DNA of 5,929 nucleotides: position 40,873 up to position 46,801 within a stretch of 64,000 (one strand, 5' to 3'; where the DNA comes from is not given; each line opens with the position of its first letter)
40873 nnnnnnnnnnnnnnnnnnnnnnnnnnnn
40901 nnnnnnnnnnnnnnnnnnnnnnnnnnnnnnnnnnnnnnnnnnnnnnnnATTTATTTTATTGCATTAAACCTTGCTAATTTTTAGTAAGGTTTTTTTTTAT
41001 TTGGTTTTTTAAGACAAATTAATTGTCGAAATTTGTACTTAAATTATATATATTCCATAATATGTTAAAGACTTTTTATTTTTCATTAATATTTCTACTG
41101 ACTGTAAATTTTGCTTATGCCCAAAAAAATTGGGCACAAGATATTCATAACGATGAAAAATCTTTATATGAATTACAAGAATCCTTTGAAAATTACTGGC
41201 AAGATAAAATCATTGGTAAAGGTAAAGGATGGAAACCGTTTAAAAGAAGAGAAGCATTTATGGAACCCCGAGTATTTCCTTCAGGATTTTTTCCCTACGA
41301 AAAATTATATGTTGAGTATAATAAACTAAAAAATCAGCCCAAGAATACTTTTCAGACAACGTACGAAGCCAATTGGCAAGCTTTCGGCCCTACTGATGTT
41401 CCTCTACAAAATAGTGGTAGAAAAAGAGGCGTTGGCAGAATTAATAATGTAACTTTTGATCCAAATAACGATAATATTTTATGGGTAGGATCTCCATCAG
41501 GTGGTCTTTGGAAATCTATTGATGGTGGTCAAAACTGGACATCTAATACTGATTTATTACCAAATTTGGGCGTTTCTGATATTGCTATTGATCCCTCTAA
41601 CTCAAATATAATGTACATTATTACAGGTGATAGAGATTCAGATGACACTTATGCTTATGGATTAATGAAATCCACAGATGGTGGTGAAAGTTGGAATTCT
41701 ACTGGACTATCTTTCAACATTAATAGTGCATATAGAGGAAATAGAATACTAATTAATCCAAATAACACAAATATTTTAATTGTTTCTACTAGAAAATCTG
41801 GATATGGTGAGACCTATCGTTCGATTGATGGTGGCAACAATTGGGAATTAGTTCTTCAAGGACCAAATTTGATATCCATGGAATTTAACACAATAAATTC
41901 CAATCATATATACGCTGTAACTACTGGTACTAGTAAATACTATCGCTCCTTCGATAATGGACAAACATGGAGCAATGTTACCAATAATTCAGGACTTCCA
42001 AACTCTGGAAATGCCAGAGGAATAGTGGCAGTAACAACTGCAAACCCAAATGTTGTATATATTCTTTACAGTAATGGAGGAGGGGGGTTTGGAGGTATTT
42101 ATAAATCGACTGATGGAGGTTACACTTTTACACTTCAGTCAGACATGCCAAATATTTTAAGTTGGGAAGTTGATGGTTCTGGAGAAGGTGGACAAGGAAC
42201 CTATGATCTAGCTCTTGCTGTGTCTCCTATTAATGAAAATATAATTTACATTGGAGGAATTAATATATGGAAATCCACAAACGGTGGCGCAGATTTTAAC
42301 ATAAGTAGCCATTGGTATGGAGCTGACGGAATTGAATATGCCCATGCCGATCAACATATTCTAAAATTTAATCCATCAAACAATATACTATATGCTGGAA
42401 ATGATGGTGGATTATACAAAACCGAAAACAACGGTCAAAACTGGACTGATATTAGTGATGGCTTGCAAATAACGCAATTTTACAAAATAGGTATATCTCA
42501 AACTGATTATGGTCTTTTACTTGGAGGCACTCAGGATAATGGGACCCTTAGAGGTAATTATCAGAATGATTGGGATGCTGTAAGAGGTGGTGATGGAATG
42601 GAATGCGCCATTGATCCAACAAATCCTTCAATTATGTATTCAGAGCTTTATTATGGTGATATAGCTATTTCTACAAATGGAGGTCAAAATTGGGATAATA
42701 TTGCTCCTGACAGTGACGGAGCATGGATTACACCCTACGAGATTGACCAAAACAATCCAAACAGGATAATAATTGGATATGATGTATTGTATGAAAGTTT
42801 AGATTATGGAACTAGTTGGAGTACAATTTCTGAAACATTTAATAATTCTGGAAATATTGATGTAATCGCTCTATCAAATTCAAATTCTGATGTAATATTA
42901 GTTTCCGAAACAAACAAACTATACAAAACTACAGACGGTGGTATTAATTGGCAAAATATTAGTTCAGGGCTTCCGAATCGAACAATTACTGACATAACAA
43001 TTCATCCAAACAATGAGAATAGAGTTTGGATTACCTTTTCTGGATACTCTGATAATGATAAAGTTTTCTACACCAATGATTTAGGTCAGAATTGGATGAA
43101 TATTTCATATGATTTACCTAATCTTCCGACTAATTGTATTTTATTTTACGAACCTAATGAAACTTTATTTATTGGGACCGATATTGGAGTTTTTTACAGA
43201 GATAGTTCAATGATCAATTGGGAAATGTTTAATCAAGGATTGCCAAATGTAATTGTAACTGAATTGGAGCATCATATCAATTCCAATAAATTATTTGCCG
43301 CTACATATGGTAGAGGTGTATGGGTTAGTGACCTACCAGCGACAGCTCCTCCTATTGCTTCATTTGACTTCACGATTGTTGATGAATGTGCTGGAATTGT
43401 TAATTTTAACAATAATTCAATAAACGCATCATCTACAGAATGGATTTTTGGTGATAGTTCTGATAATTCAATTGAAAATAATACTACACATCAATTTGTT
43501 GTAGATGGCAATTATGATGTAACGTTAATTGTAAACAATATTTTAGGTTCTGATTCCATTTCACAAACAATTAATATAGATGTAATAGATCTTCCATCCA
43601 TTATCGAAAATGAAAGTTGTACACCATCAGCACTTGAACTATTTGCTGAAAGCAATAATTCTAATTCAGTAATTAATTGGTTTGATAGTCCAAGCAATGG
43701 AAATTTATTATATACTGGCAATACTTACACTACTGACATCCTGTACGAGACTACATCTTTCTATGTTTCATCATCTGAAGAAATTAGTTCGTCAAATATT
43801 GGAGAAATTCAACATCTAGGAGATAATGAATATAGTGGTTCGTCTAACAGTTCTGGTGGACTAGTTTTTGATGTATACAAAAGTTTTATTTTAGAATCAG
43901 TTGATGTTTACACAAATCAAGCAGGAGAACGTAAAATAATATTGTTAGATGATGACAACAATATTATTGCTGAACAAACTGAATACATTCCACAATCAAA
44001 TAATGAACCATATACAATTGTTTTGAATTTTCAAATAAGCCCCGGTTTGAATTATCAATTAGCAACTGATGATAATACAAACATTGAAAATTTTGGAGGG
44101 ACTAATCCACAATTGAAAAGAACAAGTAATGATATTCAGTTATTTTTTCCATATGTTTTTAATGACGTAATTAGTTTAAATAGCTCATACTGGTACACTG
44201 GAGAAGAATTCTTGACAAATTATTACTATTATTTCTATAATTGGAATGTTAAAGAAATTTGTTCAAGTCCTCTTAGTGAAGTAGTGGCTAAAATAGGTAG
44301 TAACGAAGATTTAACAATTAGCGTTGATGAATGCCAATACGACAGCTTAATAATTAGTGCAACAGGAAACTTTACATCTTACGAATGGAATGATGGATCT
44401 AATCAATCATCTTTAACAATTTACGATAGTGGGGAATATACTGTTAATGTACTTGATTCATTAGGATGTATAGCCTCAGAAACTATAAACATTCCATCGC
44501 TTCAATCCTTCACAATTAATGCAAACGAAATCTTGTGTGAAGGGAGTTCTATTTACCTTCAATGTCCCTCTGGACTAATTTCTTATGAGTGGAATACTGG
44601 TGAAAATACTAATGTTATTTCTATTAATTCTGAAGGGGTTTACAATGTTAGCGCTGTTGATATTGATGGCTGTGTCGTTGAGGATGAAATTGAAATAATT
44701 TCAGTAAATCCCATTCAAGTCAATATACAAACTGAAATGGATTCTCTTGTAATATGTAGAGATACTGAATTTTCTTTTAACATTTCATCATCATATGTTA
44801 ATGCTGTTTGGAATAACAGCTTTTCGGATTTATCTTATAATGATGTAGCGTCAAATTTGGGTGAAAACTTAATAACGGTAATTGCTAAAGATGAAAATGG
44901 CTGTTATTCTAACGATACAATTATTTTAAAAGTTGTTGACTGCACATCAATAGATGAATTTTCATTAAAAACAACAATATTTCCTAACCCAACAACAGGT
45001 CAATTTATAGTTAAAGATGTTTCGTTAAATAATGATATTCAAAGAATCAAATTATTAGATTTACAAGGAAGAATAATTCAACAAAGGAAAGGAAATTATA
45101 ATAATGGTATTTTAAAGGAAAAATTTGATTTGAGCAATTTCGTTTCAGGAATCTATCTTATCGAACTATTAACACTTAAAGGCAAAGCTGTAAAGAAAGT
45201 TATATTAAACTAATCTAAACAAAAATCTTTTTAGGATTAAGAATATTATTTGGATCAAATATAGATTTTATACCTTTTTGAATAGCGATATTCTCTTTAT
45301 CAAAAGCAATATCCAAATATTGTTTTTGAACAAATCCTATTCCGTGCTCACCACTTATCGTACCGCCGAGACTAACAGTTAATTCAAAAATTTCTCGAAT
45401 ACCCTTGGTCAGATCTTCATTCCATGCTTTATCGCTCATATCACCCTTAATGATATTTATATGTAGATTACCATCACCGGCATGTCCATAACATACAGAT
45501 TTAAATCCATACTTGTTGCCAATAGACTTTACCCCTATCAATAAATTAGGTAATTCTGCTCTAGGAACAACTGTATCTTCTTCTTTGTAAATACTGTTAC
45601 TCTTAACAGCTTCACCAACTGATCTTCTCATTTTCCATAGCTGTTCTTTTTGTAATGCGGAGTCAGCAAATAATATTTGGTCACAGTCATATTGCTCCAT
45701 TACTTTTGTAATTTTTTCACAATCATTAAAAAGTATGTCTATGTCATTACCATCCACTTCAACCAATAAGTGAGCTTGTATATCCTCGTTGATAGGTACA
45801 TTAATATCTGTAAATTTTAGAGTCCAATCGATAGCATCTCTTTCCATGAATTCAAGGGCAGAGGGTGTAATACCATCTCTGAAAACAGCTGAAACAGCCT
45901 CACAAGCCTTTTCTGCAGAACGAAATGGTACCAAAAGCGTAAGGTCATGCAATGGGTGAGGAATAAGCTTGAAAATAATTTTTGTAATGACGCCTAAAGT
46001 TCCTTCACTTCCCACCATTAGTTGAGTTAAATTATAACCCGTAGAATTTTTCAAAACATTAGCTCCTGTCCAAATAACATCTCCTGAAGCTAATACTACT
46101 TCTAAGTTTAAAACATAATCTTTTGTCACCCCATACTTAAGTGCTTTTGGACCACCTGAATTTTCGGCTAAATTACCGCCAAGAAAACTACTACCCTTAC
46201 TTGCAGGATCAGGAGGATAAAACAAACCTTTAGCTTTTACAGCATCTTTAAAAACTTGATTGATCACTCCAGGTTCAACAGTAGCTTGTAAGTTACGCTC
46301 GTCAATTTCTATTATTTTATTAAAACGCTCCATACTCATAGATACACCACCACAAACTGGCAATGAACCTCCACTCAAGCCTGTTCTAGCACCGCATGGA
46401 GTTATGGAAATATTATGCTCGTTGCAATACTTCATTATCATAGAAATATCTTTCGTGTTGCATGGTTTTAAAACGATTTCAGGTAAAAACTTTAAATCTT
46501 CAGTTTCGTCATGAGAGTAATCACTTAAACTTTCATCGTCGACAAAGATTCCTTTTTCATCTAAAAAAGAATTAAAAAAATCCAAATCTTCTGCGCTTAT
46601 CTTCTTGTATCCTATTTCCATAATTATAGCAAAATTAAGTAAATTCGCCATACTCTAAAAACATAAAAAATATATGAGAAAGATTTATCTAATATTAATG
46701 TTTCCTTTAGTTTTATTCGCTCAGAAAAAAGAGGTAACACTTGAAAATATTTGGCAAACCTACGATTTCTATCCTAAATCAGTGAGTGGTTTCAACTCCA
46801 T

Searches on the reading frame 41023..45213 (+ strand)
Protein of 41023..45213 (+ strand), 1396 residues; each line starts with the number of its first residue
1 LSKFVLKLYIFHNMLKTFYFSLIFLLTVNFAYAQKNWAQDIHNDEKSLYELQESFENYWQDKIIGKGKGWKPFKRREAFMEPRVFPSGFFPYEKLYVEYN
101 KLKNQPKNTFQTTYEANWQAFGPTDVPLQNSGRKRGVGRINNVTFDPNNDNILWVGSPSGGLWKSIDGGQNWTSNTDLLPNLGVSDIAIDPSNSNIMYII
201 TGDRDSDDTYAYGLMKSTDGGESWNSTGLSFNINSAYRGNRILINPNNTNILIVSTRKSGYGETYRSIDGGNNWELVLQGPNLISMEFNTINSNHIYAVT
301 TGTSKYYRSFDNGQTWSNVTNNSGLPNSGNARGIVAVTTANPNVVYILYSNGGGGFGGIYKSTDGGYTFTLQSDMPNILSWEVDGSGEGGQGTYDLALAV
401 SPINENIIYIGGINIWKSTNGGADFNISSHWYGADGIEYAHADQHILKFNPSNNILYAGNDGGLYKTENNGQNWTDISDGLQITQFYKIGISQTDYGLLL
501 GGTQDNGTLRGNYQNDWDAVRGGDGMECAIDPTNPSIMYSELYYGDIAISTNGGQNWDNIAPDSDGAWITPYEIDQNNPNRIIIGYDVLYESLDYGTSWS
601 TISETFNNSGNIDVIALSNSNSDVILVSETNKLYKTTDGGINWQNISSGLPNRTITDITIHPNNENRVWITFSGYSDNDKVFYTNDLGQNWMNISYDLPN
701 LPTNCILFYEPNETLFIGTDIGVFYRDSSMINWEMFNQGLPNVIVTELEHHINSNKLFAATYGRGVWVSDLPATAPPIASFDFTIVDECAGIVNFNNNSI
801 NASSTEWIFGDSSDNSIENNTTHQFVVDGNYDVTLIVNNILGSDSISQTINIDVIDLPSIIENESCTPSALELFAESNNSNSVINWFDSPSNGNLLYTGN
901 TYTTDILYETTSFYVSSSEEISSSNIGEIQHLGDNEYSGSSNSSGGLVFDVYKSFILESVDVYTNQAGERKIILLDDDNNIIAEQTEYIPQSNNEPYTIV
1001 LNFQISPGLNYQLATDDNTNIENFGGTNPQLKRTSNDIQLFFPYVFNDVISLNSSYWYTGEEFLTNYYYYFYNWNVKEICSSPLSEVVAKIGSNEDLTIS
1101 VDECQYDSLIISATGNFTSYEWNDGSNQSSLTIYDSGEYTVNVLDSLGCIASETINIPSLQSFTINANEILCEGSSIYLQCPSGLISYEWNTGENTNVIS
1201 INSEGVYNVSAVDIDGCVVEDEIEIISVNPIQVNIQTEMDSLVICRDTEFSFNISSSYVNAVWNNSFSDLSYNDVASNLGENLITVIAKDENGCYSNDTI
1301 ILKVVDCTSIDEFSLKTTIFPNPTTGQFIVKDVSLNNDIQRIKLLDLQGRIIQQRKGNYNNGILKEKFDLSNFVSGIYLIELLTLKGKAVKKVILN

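Call 62: search_protein_families(library=pfam, proteins=[window:41023-45213:+], max_evalue=0.00001)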
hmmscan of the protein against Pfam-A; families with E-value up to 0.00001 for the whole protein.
window:41023-45213:+ (1396 aa): 6 families
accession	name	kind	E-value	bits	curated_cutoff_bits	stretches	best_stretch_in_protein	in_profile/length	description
PF15902.12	Sortilin-Vps10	-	9.3e-32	110.8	33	3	589-695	3-113/446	Sortilin, neurotensin receptor 3,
PF14870.12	PSII_BNR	-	2e-13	50.7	27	0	214-502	40-295/303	Photosynthesis system II assembly factor YCF48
PF19081.6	Ig_7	-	8.6e-12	45.6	27.3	1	858-918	4-65/84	Ig-like domain CHU_C associated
PF18962.6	Por_Secre_tail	-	2.1e-11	44.4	27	1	1319-1394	1-74/75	Secretion system C-terminal sorting domain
PF18911.6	PKD_4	-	2.6e-09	37.5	27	1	798-854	29-85/85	PKD domain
PF02012.26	BNR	-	8.1e-07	28.5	27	0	307-317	1-11/12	BNR/Asp-box repeat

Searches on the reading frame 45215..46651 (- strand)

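Call 62: search_protein_families(library=pfam, proteins=[window:45215-46651:-], max_evalue=0.00001)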
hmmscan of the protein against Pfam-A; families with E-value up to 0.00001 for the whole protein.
window:45215-46651:- (478 aa): 2 families
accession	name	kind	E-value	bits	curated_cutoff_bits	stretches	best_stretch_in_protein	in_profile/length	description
PF02913.24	FAD-oxidase_C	-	2.4e-60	204.8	21.2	1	236-476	5-248/248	FAD linked oxidases, C-terminal domain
PF01565.28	FAD_binding_4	-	5.9e-38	130.1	26.4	1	57-196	1-139/139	FAD binding domain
